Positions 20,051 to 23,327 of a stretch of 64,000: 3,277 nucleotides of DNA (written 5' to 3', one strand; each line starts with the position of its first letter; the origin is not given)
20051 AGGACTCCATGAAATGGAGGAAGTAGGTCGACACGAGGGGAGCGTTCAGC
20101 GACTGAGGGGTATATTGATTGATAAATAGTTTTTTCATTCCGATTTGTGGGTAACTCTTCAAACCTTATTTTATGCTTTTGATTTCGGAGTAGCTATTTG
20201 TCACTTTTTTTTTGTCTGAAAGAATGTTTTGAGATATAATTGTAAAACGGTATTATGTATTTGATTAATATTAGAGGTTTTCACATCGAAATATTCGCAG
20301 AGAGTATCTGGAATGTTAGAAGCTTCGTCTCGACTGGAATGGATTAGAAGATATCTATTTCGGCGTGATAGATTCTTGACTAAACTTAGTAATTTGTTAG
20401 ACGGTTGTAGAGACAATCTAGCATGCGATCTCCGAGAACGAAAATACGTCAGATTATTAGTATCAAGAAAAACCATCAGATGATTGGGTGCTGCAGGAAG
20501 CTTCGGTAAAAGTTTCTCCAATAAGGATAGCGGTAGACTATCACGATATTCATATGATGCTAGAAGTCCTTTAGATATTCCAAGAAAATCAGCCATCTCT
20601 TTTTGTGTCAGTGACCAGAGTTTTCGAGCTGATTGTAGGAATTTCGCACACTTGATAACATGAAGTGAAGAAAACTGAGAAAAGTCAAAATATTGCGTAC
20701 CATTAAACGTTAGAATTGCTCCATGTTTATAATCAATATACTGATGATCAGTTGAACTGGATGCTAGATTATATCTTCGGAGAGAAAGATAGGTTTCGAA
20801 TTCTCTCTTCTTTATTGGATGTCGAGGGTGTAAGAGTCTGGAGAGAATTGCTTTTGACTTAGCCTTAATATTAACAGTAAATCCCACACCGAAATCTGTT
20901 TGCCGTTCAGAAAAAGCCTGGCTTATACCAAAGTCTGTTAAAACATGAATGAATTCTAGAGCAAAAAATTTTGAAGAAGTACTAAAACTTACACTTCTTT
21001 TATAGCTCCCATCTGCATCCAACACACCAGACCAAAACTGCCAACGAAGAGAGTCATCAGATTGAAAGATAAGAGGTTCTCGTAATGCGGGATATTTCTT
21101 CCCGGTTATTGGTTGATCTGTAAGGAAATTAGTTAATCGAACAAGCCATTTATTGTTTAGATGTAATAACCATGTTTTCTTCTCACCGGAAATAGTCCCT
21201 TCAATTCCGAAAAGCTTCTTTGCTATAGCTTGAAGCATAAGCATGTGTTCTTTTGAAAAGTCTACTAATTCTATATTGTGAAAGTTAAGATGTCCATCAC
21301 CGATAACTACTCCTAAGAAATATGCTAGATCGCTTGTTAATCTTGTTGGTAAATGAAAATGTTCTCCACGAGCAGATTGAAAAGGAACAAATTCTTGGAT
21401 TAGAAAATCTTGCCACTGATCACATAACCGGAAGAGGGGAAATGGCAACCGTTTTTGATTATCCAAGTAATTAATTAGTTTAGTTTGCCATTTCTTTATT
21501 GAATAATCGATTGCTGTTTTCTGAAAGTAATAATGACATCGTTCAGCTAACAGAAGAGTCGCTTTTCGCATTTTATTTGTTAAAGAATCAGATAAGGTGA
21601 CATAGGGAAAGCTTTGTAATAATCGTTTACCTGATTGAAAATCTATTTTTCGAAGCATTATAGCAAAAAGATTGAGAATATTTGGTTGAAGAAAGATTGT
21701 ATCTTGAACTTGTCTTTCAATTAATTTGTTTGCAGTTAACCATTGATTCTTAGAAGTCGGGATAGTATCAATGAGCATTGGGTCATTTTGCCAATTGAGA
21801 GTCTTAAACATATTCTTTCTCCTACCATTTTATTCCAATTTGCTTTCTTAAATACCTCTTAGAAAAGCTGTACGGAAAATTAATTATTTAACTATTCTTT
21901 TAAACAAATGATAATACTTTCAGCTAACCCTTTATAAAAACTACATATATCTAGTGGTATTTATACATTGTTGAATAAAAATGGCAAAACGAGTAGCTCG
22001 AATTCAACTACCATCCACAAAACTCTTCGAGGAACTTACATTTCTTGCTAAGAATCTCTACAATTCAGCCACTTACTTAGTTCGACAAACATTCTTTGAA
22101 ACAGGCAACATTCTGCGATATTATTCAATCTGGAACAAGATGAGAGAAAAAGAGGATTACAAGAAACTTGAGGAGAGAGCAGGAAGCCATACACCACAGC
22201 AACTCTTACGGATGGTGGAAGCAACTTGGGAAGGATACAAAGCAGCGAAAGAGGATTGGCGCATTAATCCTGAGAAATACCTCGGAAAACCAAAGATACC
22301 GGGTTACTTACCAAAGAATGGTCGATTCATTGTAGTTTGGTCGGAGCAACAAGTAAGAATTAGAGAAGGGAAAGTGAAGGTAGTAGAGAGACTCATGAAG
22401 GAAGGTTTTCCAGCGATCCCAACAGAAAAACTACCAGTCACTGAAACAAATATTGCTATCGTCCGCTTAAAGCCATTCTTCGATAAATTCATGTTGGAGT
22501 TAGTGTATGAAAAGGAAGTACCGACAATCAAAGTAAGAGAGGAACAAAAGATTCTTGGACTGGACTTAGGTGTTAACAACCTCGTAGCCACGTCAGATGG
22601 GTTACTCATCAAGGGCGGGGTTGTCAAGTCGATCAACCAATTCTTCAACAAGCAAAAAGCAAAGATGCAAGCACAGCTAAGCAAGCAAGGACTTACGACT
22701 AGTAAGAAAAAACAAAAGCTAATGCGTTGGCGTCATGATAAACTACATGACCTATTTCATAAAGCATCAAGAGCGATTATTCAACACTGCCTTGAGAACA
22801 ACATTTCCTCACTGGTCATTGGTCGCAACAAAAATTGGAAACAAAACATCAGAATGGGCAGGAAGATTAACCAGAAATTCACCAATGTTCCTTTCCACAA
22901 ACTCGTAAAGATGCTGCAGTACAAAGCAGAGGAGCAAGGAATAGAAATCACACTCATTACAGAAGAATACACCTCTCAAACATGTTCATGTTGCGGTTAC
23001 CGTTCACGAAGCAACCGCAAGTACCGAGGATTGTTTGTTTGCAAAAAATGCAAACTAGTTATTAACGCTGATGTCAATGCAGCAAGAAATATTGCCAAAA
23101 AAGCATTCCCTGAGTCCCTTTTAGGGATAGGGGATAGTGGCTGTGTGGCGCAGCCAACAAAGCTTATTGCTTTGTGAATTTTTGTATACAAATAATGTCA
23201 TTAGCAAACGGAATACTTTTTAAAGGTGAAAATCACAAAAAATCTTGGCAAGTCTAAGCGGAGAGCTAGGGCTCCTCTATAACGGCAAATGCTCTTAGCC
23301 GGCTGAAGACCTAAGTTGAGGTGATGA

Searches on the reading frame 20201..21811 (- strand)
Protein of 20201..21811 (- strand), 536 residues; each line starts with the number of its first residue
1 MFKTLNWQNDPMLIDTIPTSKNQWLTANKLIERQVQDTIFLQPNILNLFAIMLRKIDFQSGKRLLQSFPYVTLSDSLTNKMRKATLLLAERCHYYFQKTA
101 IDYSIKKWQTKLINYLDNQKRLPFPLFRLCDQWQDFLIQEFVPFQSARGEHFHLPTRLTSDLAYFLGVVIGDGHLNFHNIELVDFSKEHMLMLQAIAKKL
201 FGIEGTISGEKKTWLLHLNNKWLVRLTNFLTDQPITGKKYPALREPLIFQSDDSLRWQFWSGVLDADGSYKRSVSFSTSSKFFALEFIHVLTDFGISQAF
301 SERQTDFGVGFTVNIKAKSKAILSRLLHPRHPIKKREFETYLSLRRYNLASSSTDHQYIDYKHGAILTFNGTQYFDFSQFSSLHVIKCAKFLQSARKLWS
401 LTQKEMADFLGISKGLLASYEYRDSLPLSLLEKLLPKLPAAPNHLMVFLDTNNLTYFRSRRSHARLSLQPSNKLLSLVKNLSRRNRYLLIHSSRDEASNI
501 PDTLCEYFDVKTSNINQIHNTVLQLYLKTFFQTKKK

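Call 29: search_protein_families(library=pfam, proteins=[window:20201-21811:-], max_evalue=0.01)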
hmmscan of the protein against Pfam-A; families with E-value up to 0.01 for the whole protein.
window:20201-21811:- (536 aa): 2 families
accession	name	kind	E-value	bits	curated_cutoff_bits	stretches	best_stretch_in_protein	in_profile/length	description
PF14528.11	LAGLIDADG_3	-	2.8e-07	31.1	22.5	1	259-303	6-55/82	LAGLIDADG-like domain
PF20432.4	Xre-like-HTH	-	0.00012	22.7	25.8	0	392-429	15-51/63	Antitoxin Xre-like helix-turn-helix domain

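Call 97: search_solved_structures(query=A8, max_evalue=1)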
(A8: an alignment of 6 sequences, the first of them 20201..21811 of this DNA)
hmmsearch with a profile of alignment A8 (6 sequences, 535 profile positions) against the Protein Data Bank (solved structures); distinct sequences matched with E-value up to 1: 26.
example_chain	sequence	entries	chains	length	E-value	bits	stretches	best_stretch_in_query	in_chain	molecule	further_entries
7qsu_A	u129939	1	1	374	2e-10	43.3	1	150-319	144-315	V-ATPase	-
7qss_A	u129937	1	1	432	2.5e-10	43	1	150-319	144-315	V-type ATP synthase alpha chain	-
1dq3_A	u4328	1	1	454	0.0002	23.5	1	177-346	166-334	ENDONUCLEASE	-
4yg1_A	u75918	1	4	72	0.0004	22.5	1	386-439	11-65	Antitoxin HipB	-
4yg4_A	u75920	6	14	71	0.00045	22.3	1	387-439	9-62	Antitoxin HipB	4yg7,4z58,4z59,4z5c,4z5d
4z5h_A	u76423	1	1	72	0.00051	22.1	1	386-439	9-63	Antitoxin HipB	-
5k98_B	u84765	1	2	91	0.00059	21.9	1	386-439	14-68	Antitoxin HipB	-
2wiu_B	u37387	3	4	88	0.0006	21.9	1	386-439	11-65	HTH-TYPE TRANSCRIPTIONAL REGULATOR HIPB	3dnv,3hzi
7qst_A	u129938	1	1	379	0.00093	21.3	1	139-227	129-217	V-type ATP synthase subunit A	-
7t8i_A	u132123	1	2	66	0.0035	19.4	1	387-424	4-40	Phage element (ICEBs1)transcriptional regulator (Xre family)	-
3fmy_A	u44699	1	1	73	0.011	17.8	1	389-446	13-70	HTH-type transcriptional regulator MQSA (ygiT/b3021)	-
2p5t_A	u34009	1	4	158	0.021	16.8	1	390-433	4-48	Putative transcriptional regulator PezA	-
2kz8_A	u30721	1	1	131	0.028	16.4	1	388-446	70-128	Uncharacterized HTH-type transcriptional regulator ygiT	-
3gn5_A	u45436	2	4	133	0.029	16.4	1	388-446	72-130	HTH-type transcriptional regulator MQSA (YGIT/b3021) | Uncharacterized HTH-type transcriptional regulator ygiT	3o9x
2dch_X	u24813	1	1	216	0.037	16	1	163-317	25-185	putative homing endonuclease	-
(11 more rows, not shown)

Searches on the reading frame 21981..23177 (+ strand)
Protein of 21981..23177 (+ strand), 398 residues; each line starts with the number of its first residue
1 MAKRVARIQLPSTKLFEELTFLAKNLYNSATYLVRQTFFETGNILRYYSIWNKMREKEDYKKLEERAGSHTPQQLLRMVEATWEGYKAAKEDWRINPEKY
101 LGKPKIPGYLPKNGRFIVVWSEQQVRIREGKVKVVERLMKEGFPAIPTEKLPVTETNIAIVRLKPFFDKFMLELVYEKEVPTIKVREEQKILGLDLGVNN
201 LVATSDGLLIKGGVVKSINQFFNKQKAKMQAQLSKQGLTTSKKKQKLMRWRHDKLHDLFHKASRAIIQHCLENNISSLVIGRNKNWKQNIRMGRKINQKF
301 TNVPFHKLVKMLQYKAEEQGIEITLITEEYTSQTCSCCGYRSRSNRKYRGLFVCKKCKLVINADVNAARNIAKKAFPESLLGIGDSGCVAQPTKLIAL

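Call 29: search_protein_families(library=pfam, proteins=[window:21981-23177:+], max_evalue=0.01)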
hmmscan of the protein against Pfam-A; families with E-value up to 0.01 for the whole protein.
window:21981-23177:+ (398 aa): 2 families
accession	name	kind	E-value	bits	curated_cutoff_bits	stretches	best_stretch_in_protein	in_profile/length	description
PF07282.18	Cas12f1-like_TNB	-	1.1e-23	83.6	26.3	1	305-371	1-60/60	Cas12f1-like, TNB domain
PF01385.25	OrfB_IS605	-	2e-19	70.4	30.5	1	175-286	3-119/120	Probable transposase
